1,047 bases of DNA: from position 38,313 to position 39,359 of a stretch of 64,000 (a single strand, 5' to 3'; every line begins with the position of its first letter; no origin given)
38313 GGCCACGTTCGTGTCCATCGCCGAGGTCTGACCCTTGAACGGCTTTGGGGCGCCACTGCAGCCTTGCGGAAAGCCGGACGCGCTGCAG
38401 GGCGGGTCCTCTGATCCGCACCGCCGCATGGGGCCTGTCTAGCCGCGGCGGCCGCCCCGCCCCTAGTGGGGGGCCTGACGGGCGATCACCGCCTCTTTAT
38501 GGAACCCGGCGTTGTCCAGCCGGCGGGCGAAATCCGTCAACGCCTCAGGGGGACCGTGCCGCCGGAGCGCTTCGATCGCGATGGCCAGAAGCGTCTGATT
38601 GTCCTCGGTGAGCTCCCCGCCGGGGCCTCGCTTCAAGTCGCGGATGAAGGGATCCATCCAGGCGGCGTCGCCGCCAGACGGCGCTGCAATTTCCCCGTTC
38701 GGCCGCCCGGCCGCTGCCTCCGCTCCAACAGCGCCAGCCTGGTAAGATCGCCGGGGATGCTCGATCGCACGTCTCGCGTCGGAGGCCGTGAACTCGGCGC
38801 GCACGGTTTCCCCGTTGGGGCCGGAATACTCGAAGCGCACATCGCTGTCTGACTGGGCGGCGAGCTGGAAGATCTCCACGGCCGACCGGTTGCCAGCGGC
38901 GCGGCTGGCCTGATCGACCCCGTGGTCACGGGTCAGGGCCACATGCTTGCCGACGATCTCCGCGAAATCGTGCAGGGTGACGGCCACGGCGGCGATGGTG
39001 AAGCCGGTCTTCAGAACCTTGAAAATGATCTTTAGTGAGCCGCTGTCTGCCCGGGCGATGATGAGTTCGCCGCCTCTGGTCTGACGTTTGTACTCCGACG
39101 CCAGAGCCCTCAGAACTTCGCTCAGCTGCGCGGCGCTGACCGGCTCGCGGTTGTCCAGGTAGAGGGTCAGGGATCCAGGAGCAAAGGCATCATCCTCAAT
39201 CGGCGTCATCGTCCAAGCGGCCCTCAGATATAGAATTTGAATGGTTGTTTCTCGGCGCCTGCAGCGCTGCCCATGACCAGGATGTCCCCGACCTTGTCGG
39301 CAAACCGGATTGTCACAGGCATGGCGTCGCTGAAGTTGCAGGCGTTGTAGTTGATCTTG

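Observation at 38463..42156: SPARTA-type short pAgo system with an extra, tightly linked third gene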

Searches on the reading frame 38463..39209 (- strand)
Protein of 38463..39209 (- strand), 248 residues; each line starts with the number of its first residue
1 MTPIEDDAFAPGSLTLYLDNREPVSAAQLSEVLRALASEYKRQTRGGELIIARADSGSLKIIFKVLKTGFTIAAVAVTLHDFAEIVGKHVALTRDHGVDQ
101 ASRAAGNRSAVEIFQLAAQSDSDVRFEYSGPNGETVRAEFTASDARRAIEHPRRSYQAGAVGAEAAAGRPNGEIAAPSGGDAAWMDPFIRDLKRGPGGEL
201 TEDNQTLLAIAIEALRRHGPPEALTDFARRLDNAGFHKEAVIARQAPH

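Call 3: search_protein_families(library=pfam, proteins=[window:38463-39209:-], max_evalue=0.01)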
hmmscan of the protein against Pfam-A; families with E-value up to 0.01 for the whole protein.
window:38463-39209:- (248 aa): 0 families

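Call 4: search_protein_families(library=padloc, proteins=[window:38463-39209:-], max_evalue=0.01)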
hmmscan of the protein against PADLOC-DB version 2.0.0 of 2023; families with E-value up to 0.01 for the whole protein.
window:38463-39209:- (248 aa): 0 families

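Call 7: find_homologous_proteins(query=window:38463-39209:-, max_evalue=0.001)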
Query window:38463-39209:- (248 aa): 1 proteins with E <= 0.001 among 5650 candidates.
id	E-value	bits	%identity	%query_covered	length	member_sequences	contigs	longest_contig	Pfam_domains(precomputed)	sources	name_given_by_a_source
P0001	3.8e-146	503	95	99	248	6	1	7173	-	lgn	-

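Call 8: find_encoding_contigs(protein=P0001, flank=10000, max_places=10)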
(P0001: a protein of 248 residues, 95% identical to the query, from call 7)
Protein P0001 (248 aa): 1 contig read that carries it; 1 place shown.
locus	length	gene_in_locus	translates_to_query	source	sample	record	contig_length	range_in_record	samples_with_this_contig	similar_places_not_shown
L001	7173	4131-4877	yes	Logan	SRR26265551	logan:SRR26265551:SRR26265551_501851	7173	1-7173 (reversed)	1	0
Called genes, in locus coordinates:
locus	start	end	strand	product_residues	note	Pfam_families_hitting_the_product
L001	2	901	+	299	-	?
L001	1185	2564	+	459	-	PF13676:TIR_2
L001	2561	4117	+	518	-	-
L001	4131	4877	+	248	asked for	-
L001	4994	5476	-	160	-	PF05866:RusA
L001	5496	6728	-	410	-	PF00589:Phage_integrase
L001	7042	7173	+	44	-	?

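Call 15: search_protein_families(library=phrogs, proteins=[window:38463-39209:-], max_evalue=1)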
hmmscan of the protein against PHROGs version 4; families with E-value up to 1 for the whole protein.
window:38463-39209:- (248 aa): 1 family
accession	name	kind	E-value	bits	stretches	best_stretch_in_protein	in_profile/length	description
phrog_35424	-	unknown function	0.02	16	1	96-157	68-129/140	-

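Call 16: search_protein_families(library=ncbifam, proteins=[window:38463-39209:-], max_evalue=1)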
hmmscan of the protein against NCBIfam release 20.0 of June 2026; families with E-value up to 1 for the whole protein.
window:38463-39209:- (248 aa): 0 families

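Call 19: search_protein_representatives(protein=window:38463-39209:-)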
Query: 248 residues. Proteins with E-value up to 0.001 (for the whole library): 99; up to 1e-10: 11; up to 1e-30: 2. The best 99 are listed.
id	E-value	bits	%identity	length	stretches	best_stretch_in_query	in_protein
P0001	1.2e-146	502.6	95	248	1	1-247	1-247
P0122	1.1e-38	149.3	39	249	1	4-244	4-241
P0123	3.4e-20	88.8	33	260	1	10-247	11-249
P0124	1.4e-16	77.0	39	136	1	116-246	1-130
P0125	2.1e-16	76.4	30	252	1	4-155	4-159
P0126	5.5e-15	71.8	29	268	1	9-243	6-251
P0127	2.3e-13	66.5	30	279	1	10-244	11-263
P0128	7.9e-12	61.5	29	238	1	13-238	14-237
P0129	8.8e-12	61.3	35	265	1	9-151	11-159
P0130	1.4e-11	60.6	29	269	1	9-246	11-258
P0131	1.4e-11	60.6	29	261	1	13-246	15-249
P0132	1.3e-10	57.5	32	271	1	13-150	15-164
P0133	1.3e-10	57.5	34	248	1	14-148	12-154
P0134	1.5e-10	57.3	39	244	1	11-147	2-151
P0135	5.0e-10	55.6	29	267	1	9-163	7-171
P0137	2.1e-09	53.5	33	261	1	13-246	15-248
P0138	2.3e-09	53.4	31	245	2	8-151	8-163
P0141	5.2e-09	52.2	31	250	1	12-176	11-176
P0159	1.8e-07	47.2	29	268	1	14-244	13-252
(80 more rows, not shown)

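Call 25: find_homologous_proteins(query=A2, max_evalue=0.00001)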
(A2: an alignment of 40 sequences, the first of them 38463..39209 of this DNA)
Query A2 (40 sequences) (248 aa, profile of the alignment): 2 proteins with E <= 0.00001 among 8000 candidates.
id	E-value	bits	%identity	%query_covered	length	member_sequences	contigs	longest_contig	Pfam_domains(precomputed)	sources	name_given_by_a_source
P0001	5.3e-64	234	95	99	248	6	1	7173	-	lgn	-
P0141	1.3e-47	181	30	66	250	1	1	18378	-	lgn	-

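Call 26: find_encoding_contigs(protein=P0141, flank=8000, max_places=6)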
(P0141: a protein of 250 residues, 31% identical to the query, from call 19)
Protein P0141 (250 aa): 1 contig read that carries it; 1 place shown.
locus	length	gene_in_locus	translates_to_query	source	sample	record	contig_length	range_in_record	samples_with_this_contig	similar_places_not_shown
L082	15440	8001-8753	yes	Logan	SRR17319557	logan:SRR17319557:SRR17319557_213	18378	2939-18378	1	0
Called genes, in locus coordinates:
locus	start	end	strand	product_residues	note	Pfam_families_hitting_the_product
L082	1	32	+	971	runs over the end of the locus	PF02739:5_3_exonuc_N, PF01367:5_3_exonuc, PF01612:DNA_pol_A_exo1, PF00476:DNA_pol_A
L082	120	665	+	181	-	PF11776:RcnB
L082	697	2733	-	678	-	PF03707:MHYT, PF00512:HisKA, PF13581:HATPase_c_2 (faint), PF02518:HATPase_c, PF00072:Response_reg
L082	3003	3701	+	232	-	PF05433:Rick_17kDa_Anti, PF13488:Gly-zipper_Omp (weak), PF11776:RcnB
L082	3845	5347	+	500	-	PF20172:DUF6538, PF00589:Phage_integrase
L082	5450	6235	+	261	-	PF18928:DUF5677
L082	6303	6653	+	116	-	PF16220:DUF4880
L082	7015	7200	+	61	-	-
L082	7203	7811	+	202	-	-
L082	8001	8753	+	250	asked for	-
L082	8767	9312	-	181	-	PF00075:RNase_H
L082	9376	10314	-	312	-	PF01075:Glyco_transf_9 (weak)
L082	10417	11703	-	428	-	-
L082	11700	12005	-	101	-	-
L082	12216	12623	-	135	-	-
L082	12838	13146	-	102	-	-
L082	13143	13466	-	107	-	-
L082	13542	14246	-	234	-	PF00239:Resolvase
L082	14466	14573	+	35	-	-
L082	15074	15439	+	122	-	?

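Call 27: find_encoding_contigs(protein=P0122, flank=8000, max_places=6)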
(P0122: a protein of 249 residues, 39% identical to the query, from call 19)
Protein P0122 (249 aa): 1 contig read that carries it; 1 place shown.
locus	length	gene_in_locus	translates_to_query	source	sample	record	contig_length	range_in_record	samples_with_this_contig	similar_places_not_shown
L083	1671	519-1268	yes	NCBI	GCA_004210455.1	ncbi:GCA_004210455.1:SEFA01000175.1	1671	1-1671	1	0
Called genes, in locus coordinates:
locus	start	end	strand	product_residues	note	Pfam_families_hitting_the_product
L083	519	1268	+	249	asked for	-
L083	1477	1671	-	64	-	?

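Call 28: find_encoding_contigs(protein=P0123, flank=8000, max_places=4)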
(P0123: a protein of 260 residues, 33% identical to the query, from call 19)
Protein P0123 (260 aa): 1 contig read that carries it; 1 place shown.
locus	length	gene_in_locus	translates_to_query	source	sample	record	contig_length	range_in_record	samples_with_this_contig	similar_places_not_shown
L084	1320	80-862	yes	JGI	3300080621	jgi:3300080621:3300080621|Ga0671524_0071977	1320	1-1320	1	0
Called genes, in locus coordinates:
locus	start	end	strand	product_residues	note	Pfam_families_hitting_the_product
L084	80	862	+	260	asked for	-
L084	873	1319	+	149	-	?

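Call 29: find_encoding_contigs(protein=P0126, flank=8000, max_places=4)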
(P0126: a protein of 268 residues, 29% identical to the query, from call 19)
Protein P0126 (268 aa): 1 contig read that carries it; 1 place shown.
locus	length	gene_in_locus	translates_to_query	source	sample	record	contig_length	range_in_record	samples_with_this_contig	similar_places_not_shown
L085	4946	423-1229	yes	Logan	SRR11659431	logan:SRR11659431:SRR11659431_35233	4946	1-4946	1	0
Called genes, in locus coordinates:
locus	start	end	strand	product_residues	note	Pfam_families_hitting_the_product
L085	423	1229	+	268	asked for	-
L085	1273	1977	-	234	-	PF01863:YgjP-like, PF10263:SprT-like (weak)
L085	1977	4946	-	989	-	?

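Call 30: find_encoding_contigs(protein=P0127, flank=8000, max_places=4)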
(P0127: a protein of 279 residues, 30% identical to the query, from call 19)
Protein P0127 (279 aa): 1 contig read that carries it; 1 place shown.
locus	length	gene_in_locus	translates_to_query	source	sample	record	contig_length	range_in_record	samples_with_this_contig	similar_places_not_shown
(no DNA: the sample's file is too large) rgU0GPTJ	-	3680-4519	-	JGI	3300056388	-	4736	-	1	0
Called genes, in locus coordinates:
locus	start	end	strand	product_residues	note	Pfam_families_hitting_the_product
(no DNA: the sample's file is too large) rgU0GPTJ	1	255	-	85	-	?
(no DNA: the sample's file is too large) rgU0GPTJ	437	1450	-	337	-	-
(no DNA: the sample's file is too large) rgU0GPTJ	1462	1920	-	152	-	-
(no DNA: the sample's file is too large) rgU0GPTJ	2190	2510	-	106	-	PF12844:HTH_19, PF13560:HTH_31, PF01381:HTH_3, PF13443:HTH_26 (faint)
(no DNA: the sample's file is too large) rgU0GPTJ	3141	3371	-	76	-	-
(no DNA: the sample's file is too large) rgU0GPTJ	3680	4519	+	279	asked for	-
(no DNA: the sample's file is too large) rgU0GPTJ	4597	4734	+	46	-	?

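Call 31: find_encoding_contigs(protein=P0130, flank=8000, max_places=4)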
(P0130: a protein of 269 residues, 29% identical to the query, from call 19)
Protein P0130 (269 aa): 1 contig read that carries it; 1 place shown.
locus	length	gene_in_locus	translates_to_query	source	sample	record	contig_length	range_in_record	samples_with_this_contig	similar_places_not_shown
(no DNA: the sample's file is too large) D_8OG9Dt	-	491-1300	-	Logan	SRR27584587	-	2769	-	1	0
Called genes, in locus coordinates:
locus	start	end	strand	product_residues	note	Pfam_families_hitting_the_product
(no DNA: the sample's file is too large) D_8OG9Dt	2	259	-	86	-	?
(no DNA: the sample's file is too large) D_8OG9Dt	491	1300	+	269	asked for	-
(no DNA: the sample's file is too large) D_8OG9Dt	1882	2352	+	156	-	-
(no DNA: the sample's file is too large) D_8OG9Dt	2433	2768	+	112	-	?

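Call 33: search_dna_similar(query=window:38463-39209:-, collection=plasmids, mode=protein, max_evalue=0.001, max_rows=30)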
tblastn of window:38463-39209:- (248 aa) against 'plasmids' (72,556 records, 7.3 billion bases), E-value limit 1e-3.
No match.

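Call 35: list_cluster_members(proteins=[P0125, P0128, P0129, P0131, P0132, P0133, P0134, P0135, P0137, P0138])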
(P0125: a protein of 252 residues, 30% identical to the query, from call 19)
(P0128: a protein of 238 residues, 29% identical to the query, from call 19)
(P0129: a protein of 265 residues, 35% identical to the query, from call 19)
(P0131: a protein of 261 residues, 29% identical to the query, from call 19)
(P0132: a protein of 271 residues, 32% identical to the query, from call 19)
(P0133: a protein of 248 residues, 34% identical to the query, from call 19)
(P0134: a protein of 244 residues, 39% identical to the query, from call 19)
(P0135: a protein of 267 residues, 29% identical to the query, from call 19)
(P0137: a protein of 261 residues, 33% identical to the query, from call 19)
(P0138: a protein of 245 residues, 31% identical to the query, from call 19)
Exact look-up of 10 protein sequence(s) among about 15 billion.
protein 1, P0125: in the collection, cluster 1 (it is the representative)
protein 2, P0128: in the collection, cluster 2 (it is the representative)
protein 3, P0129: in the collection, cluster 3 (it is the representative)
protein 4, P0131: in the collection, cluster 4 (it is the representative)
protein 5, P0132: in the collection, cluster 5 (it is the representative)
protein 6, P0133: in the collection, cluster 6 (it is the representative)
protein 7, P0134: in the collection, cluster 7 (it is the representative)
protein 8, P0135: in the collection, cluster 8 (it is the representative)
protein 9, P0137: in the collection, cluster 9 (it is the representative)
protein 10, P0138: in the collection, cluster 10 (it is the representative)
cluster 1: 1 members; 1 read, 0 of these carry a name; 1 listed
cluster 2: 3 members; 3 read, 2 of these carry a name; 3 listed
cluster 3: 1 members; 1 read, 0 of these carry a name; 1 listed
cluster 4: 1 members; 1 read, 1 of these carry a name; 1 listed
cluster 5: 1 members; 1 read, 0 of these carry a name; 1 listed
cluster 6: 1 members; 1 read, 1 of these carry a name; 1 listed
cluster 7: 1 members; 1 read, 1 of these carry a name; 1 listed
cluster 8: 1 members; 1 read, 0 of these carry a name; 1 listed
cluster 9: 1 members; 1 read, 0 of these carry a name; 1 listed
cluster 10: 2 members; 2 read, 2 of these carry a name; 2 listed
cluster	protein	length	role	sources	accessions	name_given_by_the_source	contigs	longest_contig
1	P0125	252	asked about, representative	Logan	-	-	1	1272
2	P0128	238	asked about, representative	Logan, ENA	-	-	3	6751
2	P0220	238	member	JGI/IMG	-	hypothetical protein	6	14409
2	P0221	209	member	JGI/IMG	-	hypothetical protein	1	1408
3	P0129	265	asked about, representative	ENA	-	-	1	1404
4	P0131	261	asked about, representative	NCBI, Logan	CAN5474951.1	hypothetical protein BH10PSE6_BH10PSE6_31140 [soil metagenome]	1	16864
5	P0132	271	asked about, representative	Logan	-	-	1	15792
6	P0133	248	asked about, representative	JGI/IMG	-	hypothetical protein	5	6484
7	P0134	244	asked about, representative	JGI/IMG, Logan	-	hypothetical protein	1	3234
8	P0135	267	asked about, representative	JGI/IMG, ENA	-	-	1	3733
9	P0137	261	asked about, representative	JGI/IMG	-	-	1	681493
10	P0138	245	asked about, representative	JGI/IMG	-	hypothetical protein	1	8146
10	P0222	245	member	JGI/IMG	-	hypothetical protein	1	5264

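Call 37: find_encoding_contigs(protein=P0137, flank=9000, max_places=3)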
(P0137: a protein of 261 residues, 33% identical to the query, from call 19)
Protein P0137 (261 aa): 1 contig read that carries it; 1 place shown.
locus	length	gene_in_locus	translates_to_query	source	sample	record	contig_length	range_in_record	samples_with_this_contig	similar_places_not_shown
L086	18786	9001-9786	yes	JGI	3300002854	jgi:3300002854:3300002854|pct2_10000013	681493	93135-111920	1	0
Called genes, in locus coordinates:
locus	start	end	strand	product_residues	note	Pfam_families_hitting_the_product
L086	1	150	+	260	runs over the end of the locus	PF06719:AraC_N, PF00165:HTH_AraC (faint), PF12833:HTH_18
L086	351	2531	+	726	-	PF00912:Transgly, PF00905:Transpeptidase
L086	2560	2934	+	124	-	-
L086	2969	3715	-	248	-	PF01863:YgjP-like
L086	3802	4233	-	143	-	PF11014:DUF2852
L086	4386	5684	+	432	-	PF25323:6TM_PilS, PF00512:HisKA, PF02518:HATPase_c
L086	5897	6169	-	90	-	PF06620:DUF1150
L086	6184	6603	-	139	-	PF00011:HSP20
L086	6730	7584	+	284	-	PF00535:Glycos_transf_2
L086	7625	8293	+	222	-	PF00849:PseudoU_synth_2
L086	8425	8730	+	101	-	-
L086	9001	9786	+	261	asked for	-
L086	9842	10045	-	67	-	-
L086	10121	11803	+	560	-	PF18476:PIN_8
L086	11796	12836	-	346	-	PF00589:Phage_integrase (weak)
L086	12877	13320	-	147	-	-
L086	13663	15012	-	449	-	-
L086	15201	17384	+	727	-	PF01555:N6_N4_Mtase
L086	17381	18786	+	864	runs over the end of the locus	PF04851:ResIII, PF27151:YagJ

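Call 38: find_encoding_contigs(protein=P0131, flank=9000, max_places=3)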
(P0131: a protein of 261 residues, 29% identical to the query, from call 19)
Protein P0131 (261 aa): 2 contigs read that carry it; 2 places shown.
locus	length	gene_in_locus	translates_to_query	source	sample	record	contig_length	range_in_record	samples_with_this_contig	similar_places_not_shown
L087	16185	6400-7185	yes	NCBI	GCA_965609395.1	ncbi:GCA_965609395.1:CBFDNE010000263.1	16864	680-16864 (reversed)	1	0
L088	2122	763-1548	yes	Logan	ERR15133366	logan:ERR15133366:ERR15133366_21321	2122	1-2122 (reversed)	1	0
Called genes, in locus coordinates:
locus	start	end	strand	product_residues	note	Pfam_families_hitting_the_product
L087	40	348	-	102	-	-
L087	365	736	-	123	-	PF03401:TctC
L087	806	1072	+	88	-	-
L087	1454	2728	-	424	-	PF16822:ALGX (weak)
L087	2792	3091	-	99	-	-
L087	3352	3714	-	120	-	-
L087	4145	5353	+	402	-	PF01551:Peptidase_M23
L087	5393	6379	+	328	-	PF03401:TctC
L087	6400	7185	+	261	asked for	-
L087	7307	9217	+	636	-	PF16177:ACAS_N, PF00501:AMP-binding, PF13193:AMP-binding_C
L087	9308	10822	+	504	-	PF02737:3HCDH_N, PF00725:3HCDH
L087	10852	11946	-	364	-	PF07690:MFS_1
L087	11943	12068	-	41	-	-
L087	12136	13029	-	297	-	PF00126:HTH_1, PF03466:LysR_substrate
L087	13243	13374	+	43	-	-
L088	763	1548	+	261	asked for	-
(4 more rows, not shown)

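Call 39: find_encoding_contigs(protein=P0132, flank=9000, max_places=3)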
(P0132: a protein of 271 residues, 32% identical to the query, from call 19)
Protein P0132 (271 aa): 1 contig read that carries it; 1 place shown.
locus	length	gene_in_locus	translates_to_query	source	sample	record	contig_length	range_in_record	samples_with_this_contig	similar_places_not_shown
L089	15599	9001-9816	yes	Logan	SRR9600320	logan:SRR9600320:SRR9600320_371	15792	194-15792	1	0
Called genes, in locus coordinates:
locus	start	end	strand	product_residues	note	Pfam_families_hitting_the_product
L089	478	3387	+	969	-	PF13872:AAA_34, PF00176:SNF2-rel_dom, PF00270:DEAD, PF04851:ResIII, PF00271:Helicase_C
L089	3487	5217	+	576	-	PF01555:N6_N4_Mtase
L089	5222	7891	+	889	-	PF04851:ResIII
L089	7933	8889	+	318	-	-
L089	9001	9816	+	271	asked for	-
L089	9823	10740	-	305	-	-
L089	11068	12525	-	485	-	-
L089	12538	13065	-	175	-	PF05551:zf-His_Me_endon (weak)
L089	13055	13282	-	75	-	-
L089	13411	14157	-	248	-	-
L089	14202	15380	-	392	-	PF22022:Phage_int_M, PF00589:Phage_integrase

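Call 40: predict_structure(alignment_id=A2)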
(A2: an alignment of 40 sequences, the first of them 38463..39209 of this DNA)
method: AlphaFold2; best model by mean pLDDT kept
length: 248 residues; sequences in the alignment: 40
mean_pLDDT: 86.3   pTM: 0.62
mean pLDDT of the five models: 86.3, 86.3, 85.1, 85.0, 83.4
residues with pLDDT >= 90: 168; 70-90: 40; 50-70: 20; < 50: 20
segments of 3 or more residues with pLDDT < 50: 162-179
pLDDT, mean of each block of 10 residues (from residue 1): 79 96 95 97 90 91 85 66 96 95 94 98 97 96 97 65 46 40 84 92 91 87 93 97 89
secondary structure, 60 per line:
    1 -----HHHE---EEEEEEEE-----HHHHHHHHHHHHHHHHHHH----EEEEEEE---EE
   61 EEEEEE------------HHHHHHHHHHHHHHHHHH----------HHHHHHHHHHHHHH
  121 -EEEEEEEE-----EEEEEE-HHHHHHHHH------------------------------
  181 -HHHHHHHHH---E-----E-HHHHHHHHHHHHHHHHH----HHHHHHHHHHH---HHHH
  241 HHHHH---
elements in order: E13-20 H26-44 E49-55 E59-66 H79-96 H107-120 E122-129 E135-140 H142-150 H182-190 H202-218 H223-233 H237-245
